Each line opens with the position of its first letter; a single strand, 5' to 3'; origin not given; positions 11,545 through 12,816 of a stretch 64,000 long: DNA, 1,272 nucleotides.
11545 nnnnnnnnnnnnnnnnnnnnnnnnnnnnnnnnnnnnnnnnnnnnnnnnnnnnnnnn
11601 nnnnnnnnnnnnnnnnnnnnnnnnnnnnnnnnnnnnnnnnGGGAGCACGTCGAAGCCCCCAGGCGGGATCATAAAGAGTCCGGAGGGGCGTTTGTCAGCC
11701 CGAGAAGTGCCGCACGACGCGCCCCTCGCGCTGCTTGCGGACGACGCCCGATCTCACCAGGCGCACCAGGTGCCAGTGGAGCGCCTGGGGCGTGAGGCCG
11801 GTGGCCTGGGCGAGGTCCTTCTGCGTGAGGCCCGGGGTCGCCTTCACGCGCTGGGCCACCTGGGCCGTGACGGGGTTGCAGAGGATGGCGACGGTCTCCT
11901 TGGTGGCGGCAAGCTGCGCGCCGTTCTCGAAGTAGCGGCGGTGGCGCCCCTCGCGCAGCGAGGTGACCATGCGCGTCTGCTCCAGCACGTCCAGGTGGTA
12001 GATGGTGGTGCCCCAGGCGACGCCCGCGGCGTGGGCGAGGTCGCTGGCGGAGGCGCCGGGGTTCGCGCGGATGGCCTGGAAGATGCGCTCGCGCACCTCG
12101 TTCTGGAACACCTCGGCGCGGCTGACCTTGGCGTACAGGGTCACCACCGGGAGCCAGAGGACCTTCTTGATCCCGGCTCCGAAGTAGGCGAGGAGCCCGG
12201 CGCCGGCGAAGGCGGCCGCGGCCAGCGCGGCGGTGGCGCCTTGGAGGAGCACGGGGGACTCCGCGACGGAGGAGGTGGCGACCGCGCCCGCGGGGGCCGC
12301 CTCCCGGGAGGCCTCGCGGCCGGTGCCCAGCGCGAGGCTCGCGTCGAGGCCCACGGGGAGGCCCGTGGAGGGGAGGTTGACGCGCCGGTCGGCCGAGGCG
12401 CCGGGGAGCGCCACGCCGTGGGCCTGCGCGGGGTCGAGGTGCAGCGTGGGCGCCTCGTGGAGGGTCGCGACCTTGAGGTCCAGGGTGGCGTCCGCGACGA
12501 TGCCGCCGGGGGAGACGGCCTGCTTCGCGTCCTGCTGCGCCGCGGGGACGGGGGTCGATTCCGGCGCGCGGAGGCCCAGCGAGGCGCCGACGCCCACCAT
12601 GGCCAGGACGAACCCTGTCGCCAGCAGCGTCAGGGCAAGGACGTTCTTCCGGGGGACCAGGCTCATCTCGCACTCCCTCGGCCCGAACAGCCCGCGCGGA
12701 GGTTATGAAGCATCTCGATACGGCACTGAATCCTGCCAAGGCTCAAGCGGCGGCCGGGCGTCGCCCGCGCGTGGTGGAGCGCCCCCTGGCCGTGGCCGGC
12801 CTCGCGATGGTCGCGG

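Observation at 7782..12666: Two membrane-tethered tandem-wHTH regulators plus a co-transcribed secreted S8 protease: candidate proteolysis-gated transmembrane signalling module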

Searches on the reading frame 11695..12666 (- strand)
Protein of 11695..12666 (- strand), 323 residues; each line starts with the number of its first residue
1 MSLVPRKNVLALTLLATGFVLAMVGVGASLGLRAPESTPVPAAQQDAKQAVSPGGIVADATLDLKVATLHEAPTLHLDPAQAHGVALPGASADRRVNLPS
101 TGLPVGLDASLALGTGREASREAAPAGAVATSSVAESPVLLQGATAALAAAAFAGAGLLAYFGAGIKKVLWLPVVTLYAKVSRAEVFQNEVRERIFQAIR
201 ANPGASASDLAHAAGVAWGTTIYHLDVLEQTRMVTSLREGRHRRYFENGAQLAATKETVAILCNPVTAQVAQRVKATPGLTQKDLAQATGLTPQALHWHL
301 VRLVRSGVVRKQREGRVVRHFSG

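Call 3: search_protein_families(library=pfam, proteins=[window:11695-12666:-], max_evalue=0.01)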
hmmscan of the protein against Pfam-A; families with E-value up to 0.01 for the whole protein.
window:11695-12666:- (323 aa): 10 families
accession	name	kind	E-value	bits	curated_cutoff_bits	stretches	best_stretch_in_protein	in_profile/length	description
PF13412.12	HTH_24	-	2.6e-16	59.3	21.9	2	276-310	14-48/48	Winged helix-turn-helix DNA-binding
PF24266.1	HTH_HVO_0163_N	-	1.4e-12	48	31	2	189-248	1-60/70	HVO_0163, N-terminal HTH domain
PF12840.13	HTH_20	-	7.7e-12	45.4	27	2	264-311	3-50/51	Helix-turn-helix domain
PF12802.13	MarR_2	-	6.4e-10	39.5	27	1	273-315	13-56/61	MarR family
PF09339.16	HTH_IclR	-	1.5e-07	31.5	22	0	276-312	15-51/52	IclR helix-turn-helix domain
PF01022.26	HTH_5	-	6.8e-06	26.3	22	0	191-235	3-46/47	Bacterial regulatory protein, arsR family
PF13545.12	HTH_Crp_2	-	6.5e-05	23.3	27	1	277-315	20-57/70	Crp-like helix-turn-helix domain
PF24033.1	DUF7342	-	0.00012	22.6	31.6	1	202-252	15-65/150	Family of unknown function (DUF7342)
PF01047.28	MarR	-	0.00014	22.1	24.6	0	276-313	14-51/59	MarR family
PF22168.2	DIP2311-like_C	-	0.0035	18.1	27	0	207-245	22-60/63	Transcriptional regulator DIP2311-like, C-terminal domain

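Call 4: search_protein_families(library=ncbifam, proteins=[window:11695-12666:-], max_evalue=0.01)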
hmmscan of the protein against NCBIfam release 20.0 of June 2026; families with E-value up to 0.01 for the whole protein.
window:11695-12666:- (323 aa): 7 families
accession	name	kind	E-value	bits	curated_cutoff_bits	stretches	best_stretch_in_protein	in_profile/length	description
NF033788.1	HTH_metalloreg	subfamily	6e-15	54.8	55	2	186-248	7-69/77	metalloregulator ArsR/SmtB family transcription factor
NF041413.1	ArsR_Rv2640c_fam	equivalog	8.8e-08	32.6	155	1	203-259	57-113/118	Rv2640c family ArsR-like transcriptional regulator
TIGR04176.1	MarR_EPS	equivalog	3.1e-07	30.4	88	0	188-230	2-44/105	MarR family EPS-associated transcriptional regulator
NF033789.1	repress_SdpR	subfamily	9.8e-06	25.4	100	1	188-245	6-62/79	autorepressor SdpR family transcription factor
NF047906.1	CdPbTransRegCmtR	equivalog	0.00019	21.3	150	0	284-319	39-74/104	Cd(II)/Pb(II)-sensing metalloregulatory transcriptional regulator CmtR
NF005061.0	PRK06474.1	equivalog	0.001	19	121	0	183-247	4-70/178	hypothetical protein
TIGR01884.1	cas_HTH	subfamily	0.0087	15.5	60.2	0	194-245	146-196/202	CRISPR-associated CARF protein Csa3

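Call 20: find_homologous_proteins(query=window:11695-12666:-, max_evalue=0.001)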
Query window:11695-12666:- (323 aa): 62 proteins with E <= 0.001 among 8000 candidates.
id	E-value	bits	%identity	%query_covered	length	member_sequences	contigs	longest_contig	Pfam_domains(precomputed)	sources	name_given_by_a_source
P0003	2.2e-161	554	100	81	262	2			PF12840.14,PF13412.13,PF01022.27,PF09339.17,PF12802.14,PF24266.2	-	-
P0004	1.5e-136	473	71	100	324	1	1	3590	PF12840.14,PF13412.13,PF09339.17,PF12802.14,PF24266.2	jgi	jgi:DNA-binding transcriptional ArsR family regulator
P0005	3.3e-117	409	62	100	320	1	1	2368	PF01047.29,PF12840.14,PF13412.13,PF01022.27,PF12802.14,PF24266.2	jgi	jgi:DNA-binding transcriptional ArsR family regulator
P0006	5.9e-117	408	68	93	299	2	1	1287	PF01047.29,PF12840.14,PF13412.13,PF01022.27,PF09339.17,PF12802.14,PF24266.2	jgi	jgi:DNA-binding transcriptional ArsR family regulator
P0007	2.5e-115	403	62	99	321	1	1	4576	PF01047.29,PF12840.14,PF13412.13,PF01022.27,PF09339.17,PF12802.14,PF24266.2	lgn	-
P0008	9.2e-105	368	57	100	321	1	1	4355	PF01047.29,PF12840.14,PF13412.13,PF01022.27,PF12802.14,PF24266.2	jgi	-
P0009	1.2e-90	322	84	51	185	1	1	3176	PF01047.29,PF12840.14,PF13412.13,PF01022.27,PF09339.17,PF12802.14,PF13545.13,PF24266.2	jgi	jgi:predicted transcriptional regulator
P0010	3.1e-86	308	51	97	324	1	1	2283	PF01047.29,PF12840.14,PF13412.13,PF01022.27,PF12802.14,PF24266.2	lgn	-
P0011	3.2e-86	308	52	98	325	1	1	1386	PF01047.29,PF12840.14,PF13412.13,PF01022.27,PF12802.14,PF24266.2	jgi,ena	-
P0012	3.3e-86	308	51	92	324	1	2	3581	PF01047.29,PF12840.14,PF13412.13,PF01022.27,PF12802.14,PF24266.2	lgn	-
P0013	1.2e-85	306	52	98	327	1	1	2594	PF01047.29,PF12840.14,PF13412.13,PF08279.19,PF25212.3,PF01022.27,PF09339.17,PF12802.14,PF13545.13,PF13560.13,PF24266.2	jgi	jgi:DNA-binding transcriptional ArsR family regulator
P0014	2.3e-85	305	54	96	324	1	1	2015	PF01047.29,PF12840.14,PF13412.13,PF01022.27,PF09339.17,PF12802.14,PF13560.13,PF24266.2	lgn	-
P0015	1.9e-84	302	48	97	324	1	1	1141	PF01047.29,PF12840.14,PF13412.13,PF01022.27,PF12802.14,PF24266.2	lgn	-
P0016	2.2e-84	302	52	98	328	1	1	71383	PF01047.29,PF12840.14,PF13412.13,PF01022.27,PF09339.17,PF12802.14,PF13560.13,PF24266.2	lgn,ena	-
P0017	3.1e-84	301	54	95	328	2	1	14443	PF01047.29,PF12840.14,PF13412.13,PF01022.27,PF24033.2,PF09339.17,PF12802.14,PF24266.2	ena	-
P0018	8.6e-84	300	52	100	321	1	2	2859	PF01047.29,PF12840.14,PF13412.13,PF01022.27,PF12802.14,PF24266.2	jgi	-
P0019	8.9e-84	300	52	94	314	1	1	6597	PF01047.29,PF12840.14,PF13412.13,PF01022.27,PF09339.17,PF12802.14,PF24266.2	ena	-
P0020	1.2e-83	299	53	98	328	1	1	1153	PF01047.29,PF12840.14,PF13412.13,PF01022.27,PF09339.17,PF12802.14,PF24266.2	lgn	-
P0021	1.3e-83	299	55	88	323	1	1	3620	PF01047.29,PF12840.14,PF13412.13,PF01022.27,PF24033.2,PF09339.17,PF12802.14,PF24266.2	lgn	-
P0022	1.6e-83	299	53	99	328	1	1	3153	PF01047.29,PF12840.14,PF13412.13,PF01022.27,PF09339.17,PF12802.14,PF24266.2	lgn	-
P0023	7.8e-83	296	50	98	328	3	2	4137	PF01047.29,PF12840.14,PF13412.13,PF01022.27,PF09339.17,PF12802.14,PF24266.2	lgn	-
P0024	8.4e-83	296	53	98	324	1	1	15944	PF01047.29,PF12840.14,PF13412.13,PF01022.27,PF09339.17,PF12802.14,PF24266.2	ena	-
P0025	9.1e-83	296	51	98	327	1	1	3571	PF01047.29,PF12840.14,PF13412.13,PF12802.14,PF24266.2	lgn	-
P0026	1.0e-82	296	55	87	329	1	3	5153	PF01047.29,PF12840.14,PF13412.13,PF01022.27,PF12802.14,PF24266.2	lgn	-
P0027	4.0e-82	294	50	98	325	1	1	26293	PF01047.29,PF12840.14,PF13412.13,PF01022.27,PF12802.14,PF24266.2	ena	-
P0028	7.8e-82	293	52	91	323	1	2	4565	PF01047.29,PF12840.14,PF13412.13,PF01022.27,PF09339.17,PF12802.14,PF24266.2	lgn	-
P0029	1.5e-81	292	59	68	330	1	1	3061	PF01047.29,PF12840.14,PF13412.13,PF01022.27,PF04182.19,PF09339.17,PF12802.14,PF13545.13,PF24266.2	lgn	-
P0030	3.8e-81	291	52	92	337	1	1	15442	PF01047.29,PF12840.14,PF13412.13,PF01022.27,PF24033.2,PF09339.17,PF12802.14,PF24266.2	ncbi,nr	ncbi:MAG TPA: helix-turn-helix domain-containing protein [Candidatus Thermoplasmatota archaeon]|nr:h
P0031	4.9e-81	291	51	91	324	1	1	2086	PF01047.29,PF12840.14,PF13412.13,PF01022.27,PF12802.14,PF24266.2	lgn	-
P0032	7.7e-81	290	52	87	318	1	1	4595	PF01047.29,PF12840.14,PF13412.13,PF12802.14,PF24266.2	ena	-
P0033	1.7e-80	289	52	88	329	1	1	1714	PF01047.29,PF12840.14,PF13412.13,PF01022.27,PF09339.17,PF12802.14,PF24266.2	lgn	-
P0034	2.4e-80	288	58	76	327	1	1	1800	PF12840.14,PF13412.13,PF01022.27,PF12802.14,PF24266.2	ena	-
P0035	3.5e-80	288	51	94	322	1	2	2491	PF01047.29,PF12840.14,PF13412.13,PF01022.27,PF24033.2,PF09339.17,PF12802.14,PF24266.2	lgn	-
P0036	1.5e-79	286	46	98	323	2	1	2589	PF01047.29,PF12840.14,PF13412.13,PF25212.3,PF01022.27,PF24033.2,PF09339.17,PF12802.14,PF24266.2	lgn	-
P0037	2.0e-79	285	52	93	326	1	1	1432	PF01047.29,PF12840.14,PF13412.13,PF01022.27,PF04182.19,PF09339.17,PF12802.14,PF24266.2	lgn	-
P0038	2.4e-79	285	52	83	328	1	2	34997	PF12840.14,PF13412.13,PF12802.14,PF24266.2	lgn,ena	-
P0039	4.2e-78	281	53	83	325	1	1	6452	PF01047.29,PF12840.14,PF13412.13,PF01022.27,PF12802.14,PF24266.2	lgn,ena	-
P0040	1.4e-77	279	58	75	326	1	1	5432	PF01047.29,PF12840.14,PF13412.13,PF01022.27,PF09339.17,PF12802.14,PF24266.2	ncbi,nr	ncbi:MAG TPA: helix-turn-helix domain-containing protein [Candidatus Thermoplasmatota archaeon]|nr:h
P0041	5.2e-77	277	45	98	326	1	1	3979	PF01047.29,PF12840.14,PF13412.13,PF01022.27,PF12802.14,PF13545.13,PF24266.2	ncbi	-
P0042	8.4e-77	277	51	98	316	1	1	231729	PF01047.29,PF12840.14,PF13412.13,PF25212.3,PF01022.27,PF09339.17,PF12802.14,PF13545.13,PF24266.2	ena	-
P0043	1.4e-76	276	47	96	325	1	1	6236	PF01047.29,PF12840.14,PF13412.13,PF01022.27,PF12802.14,PF24266.2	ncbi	-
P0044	2.0e-76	275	52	92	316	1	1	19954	PF01047.29,PF12840.14,PF13412.13,PF01022.27,PF09339.17,PF12802.14,PF24266.2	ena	-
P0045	4.2e-76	274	59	71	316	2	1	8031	PF01047.29,PF12840.14,PF13412.13,PF01022.27,PF09339.17,PF12802.14,PF24266.2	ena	-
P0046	5.0e-76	274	59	76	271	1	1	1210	PF01047.29,PF12840.14,PF13412.13,PF01022.27,PF09339.17,PF12802.14,PF24266.2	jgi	jgi:predicted transcriptional regulator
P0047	1.5e-75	273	55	74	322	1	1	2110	PF01047.29,PF12840.14,PF13412.13,PF01022.27,PF24033.2,PF09339.17,PF12802.14,PF24266.2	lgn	-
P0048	4.7e-75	271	58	71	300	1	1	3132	PF01047.29,PF12840.14,PF13412.13,PF22168.3,PF25212.3,PF01022.27,PF09339.17,PF12802.14,PF24266.2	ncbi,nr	ncbi:MAG TPA: winged helix-turn-helix transcriptional regulator, partial [Candidatus Thermoplasmatot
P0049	9.0e-75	270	47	96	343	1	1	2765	PF01047.29,PF12840.14,PF13412.13,PF01022.27,PF09339.17,PF12802.14,PF24266.2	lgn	-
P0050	1.2e-74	270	49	98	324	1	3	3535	PF01047.29,PF12840.14,PF13412.13,PF01022.27,PF12802.14,PF24266.2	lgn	-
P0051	3.5e-74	268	64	66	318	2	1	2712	PF01047.29,PF12840.14,PF13412.13,PF25212.3,PF01022.27,PF09339.17,PF12802.14,PF24266.2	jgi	jgi:DNA-binding transcriptional ArsR family regulator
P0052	3.5e-74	268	48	98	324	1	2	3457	PF01047.29,PF12840.14,PF13412.13,PF01022.27,PF12802.14,PF24266.2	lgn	-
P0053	8.6e-74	267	66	50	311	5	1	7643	PF01047.29,PF12840.14,PF13412.13,PF01022.27,PF24033.2,PF09339.17,PF12802.14,PF24266.2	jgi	jgi:DNA-binding transcriptional ArsR family regulator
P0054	3.8e-72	261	66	50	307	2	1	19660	PF01047.29,PF12840.14,PF13412.13,PF22168.3,PF01022.27,PF09339.17,PF12802.14,PF24266.2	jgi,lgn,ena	-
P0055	2.7e-71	259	68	51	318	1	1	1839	PF01047.29,PF12840.14,PF13412.13,PF22168.3,PF01022.27,PF09339.17,PF12802.14,PF13545.13,PF24266.2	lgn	-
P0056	9.2e-71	257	48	99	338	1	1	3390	PF01047.29,PF12840.14,PF13412.13,PF22168.3,PF01022.27,PF12802.14,PF13545.13,PF13560.13,PF24266.2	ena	-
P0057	9.7e-68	247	55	70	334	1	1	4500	PF01047.29,PF12840.14,PF13412.13,PF01022.27,PF09339.17,PF12802.14,PF24266.2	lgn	-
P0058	1.8e-67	246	45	97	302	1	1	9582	PF01047.29,PF12840.14,PF13412.13,PF01022.27,PF24033.2,PF09339.17,PF12802.14,PF13545.13,PF24266.2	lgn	-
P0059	2.1e-66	243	52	76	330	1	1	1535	PF01047.29,PF12840.14,PF13412.13,PF25212.3,PF01022.27,PF09339.17,PF12802.14,PF08100.19,PF24266.2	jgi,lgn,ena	-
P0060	3.8e-59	219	68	45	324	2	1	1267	PF01047.29,PF12840.14,PF13412.13,PF22168.3,PF04182.19,PF12802.14,PF13545.13,PF24266.2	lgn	-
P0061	1.6e-56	210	62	46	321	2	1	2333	PF01047.29,PF12840.14,PF13412.13,PF22168.3,PF12802.14,PF24266.2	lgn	-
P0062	1.4e-54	204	56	49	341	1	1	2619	PF12840.14,PF13412.13,PF01022.27,PF09339.17,PF12802.14,PF24266.2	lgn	-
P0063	1.1e-53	201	63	46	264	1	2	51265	PF01047.29,PF12840.14,PF13412.13,PF25212.3,PF09339.17,PF12802.14,PF24266.2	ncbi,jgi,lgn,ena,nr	ncbi:MAG TPA: winged helix-turn-helix transcriptional regulator [Candidatus Thermoplasmatota archaeo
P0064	1.1e-47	181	51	46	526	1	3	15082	PF01047.29,PF12840.14,PF13412.13,PF12802.14,PF24266.2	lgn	-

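Call 21: find_encoding_contigs(protein=P0016, flank=8000, max_places=2)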
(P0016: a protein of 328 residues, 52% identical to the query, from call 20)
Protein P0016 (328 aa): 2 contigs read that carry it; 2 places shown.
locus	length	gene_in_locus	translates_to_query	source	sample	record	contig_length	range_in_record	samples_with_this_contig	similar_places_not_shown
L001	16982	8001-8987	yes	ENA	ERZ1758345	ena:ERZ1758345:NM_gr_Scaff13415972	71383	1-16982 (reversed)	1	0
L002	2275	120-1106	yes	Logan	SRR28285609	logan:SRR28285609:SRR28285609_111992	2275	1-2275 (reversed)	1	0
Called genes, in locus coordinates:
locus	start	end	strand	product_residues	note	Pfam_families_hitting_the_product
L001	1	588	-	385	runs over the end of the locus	PF01053:Cys_Met_Meta_PP, PF00155:Aminotran_1_2 (weak)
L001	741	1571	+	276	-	PF01323:DSBA, PF13743:Thioredoxin_5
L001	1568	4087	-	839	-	PF01804:Penicil_amidase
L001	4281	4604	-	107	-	-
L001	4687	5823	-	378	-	-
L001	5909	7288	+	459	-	PF00291:PALP, PF00571:CBS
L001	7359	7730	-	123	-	PF05635:23S_rRNA_IVP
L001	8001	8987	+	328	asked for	PF09339:HTH_IclR (faint), PF01022:HTH_5 (faint), PF01047:MarR (faint), PF13412:HTH_24 (weak), PF24266:HTH_HVO_0163_N (weak), PF12802:MarR_2, PF12840:HTH_20, PF13412:HTH_24, +1 more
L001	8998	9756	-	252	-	-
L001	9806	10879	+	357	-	PF00082:Peptidase_S8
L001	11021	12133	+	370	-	PF17396:DUF1611_N, PF07755:DUF1611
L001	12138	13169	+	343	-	PF02746:MR_MLE_N (weak), PF13378:MR_MLE_C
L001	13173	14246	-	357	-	PF00070:Pyr_redox (faint), PF07992:Pyr_redox_2 (weak), PF12831:FAD_oxidored (weak), PF13450:NAD_binding_8 (weak)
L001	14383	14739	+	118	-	-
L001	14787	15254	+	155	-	-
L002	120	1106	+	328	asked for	PF09339:HTH_IclR (faint), PF01022:HTH_5 (faint), PF01047:MarR (faint), PF13412:HTH_24 (weak), PF24266:HTH_HVO_0163_N (weak), PF12802:MarR_2, PF12840:HTH_20, PF13412:HTH_24, +1 more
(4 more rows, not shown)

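Call 22: find_encoding_contigs(protein=P0042, flank=8000, max_places=2)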
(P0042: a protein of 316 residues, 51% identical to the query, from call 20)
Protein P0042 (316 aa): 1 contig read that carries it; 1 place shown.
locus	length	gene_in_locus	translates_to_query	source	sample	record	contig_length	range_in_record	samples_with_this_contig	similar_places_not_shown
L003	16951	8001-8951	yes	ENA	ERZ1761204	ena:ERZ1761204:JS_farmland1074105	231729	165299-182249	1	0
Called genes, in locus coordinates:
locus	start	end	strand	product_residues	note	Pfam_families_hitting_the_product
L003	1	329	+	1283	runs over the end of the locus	PF07705:CARDB (faint), PF13620:CarboxypepD_reg (faint), PF10670:DUF4198 (faint), PF00005:ABC_tran, PF13304:AAA_21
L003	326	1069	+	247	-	PF01061:ABC2_membrane, PF12679:ABC2_membrane_2 (faint), PF12698:ABC2_membrane_3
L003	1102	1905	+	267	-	PF01323:DSBA, PF13743:Thioredoxin_5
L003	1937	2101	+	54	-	-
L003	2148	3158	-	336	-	PF01544:CorA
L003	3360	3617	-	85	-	-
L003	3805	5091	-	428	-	-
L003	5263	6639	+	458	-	PF00291:PALP, PF00571:CBS (weak)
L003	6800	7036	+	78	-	PF02697:VAPB_antitox (weak)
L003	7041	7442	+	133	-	PF01850:PIN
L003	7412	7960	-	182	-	-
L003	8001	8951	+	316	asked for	PF01022:HTH_5 (faint), PF01047:MarR (faint), PF09339:HTH_IclR (faint), PF13545:HTH_Crp_2 (faint), PF24266:HTH_HVO_0163_N (faint), PF12802:MarR_2 (weak), PF12840:HTH_20 (weak), PF13412:HTH_24, +1 more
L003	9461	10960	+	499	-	PF01409:tRNA-synt_2d, PF00152:tRNA-synt_2 (faint), PF17759:tRNA_synthFbeta (weak)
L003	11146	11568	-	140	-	-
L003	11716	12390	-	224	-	-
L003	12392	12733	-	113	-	PF18446:DUF5611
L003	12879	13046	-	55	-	-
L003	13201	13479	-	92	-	PF07311:Dodecin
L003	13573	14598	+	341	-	PF13847:Methyltransf_31 (weak), PF08241:Methyltransf_11 (weak), PF08242:Methyltransf_12 (weak)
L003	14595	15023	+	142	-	-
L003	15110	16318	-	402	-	PF00041:fn3 (weak)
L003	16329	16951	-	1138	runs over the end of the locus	PF11617:Cu-binding_MopE, PF01833:TIG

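Call 23: find_encoding_contigs(protein=P0038, flank=8000, max_places=2)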
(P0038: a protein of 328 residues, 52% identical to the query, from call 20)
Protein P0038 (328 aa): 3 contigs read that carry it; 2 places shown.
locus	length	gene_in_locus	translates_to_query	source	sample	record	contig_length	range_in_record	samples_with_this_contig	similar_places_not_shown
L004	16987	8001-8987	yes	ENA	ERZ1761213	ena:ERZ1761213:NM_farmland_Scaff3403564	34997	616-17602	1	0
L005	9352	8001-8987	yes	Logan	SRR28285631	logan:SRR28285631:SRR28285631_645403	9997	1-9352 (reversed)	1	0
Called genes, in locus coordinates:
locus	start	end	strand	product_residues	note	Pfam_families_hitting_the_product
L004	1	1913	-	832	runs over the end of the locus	PF01804:Penicil_amidase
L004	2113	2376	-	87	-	-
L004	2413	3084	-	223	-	PF06445:GyrI-like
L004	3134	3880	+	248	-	PF08282:Hydrolase_3 (faint)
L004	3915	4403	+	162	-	-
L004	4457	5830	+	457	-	PF00291:PALP, PF00571:CBS (weak)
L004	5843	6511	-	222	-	-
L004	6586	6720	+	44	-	-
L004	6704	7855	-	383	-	PF00989:PAS, PF08448:PAS_4, PF13188:PAS_8 (faint), PF13426:PAS_9, PF24820:Diguanyl_cycl_sensor (weak), PF13581:HATPase_c_2 (faint), PF02518:HATPase_c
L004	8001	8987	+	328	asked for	PF12840:HTH_20 (faint), PF24266:HTH_HVO_0163_N (weak), PF12802:MarR_2 (weak), PF13412:HTH_24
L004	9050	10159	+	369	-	PF00082:Peptidase_S8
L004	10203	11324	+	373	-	PF17396:DUF1611_N, PF07755:DUF1611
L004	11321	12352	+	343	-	PF02746:MR_MLE_N, PF13378:MR_MLE_C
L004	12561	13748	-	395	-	PF01266:DAO (faint), PF12831:FAD_oxidored, PF13450:NAD_binding_8 (faint)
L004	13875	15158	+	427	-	PF08309:LVIVD (weak)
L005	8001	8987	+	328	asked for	PF12840:HTH_20 (faint), PF24266:HTH_HVO_0163_N (weak), PF12802:MarR_2 (weak), PF13412:HTH_24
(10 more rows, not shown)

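Call 32: find_related_loci(query=A3, collection=genome_contigs, flank=7000)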
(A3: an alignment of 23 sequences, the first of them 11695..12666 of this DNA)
Query A3 (323 aa) in genome_contigs; peptide patterns used: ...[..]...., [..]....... (x = any residue, [..] = any of these).
90 stretches matched a pattern; 9 encode a relative of the query (tblastn E <= 1e-3); 9 distinct loci.
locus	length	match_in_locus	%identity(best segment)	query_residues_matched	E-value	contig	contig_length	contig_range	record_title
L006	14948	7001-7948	68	7-323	2e-125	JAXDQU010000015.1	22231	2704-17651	MAG: Thermoplasmata archaeon isolate BP_742 scaffold_5495280, whole genome shotgun sequence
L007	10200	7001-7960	52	25-322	4e-83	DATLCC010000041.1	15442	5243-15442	MAG TPA_asm: Thermoplasmatota archaeon isolate SMAG_U14314 k141_935658, whole genome shotgun sequence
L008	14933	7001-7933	54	14-321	7e-86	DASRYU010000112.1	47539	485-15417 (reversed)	MAG TPA_asm: Thermoplasmatota archaeon isolate SMAG_U13571 k141_150281, whole genome shotgun sequence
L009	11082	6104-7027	48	12-322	5e-73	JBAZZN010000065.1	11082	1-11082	MAG: Thermoplasmatota archaeon isolate SO_2017_GW3_17 scaffold_2939_c1_OW296A_2017, whole genome shotgun sequence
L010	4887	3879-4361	59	162-321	1e-60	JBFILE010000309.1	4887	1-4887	MAG: Thermoplasmatota archaeon isolate Mix_sand12.2021.10.D.54 k141_1764991_length_4887_cov_12.5365, whole genome shotgu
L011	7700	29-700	47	97-322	2e-54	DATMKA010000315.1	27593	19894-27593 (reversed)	MAG TPA_asm: Thermoplasmatota archaeon isolate SMAG_U13584 k141_16022, whole genome shotgun sequence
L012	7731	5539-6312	43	60-323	7e-53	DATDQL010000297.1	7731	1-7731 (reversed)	MAG TPA_asm: Thermoplasmatota archaeon isolate SMAG_U7947 k141_1383883, whole genome shotgun sequence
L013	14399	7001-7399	23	178-313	1e-7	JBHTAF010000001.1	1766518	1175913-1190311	Saliphagus sp. GCM10025334 strain JCM 18423 GCM70025334_21, whole genome shotgun sequence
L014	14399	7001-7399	22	178-313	2e-7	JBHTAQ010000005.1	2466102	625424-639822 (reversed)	Saliphagus sp. GCM10025317 strain JCM 18464 tig00000719_pilon, whole genome shotgun sequence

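Call 76: find_encoding_contigs(protein=P0004, flank=5000, max_places=3)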
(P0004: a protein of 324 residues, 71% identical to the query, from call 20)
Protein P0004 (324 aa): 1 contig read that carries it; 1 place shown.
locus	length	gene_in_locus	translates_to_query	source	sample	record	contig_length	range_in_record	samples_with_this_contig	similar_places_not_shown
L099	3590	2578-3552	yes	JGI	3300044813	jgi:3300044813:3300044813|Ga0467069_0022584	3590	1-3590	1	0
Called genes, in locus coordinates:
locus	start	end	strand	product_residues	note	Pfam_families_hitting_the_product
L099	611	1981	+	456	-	PF00291:PALP, PF00571:CBS (weak)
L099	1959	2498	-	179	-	-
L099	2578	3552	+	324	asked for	PF12840:HTH_20 (faint), PF24266:HTH_HVO_0163_N (weak), PF09339:HTH_IclR (faint), PF12802:MarR_2 (weak), PF13412:HTH_24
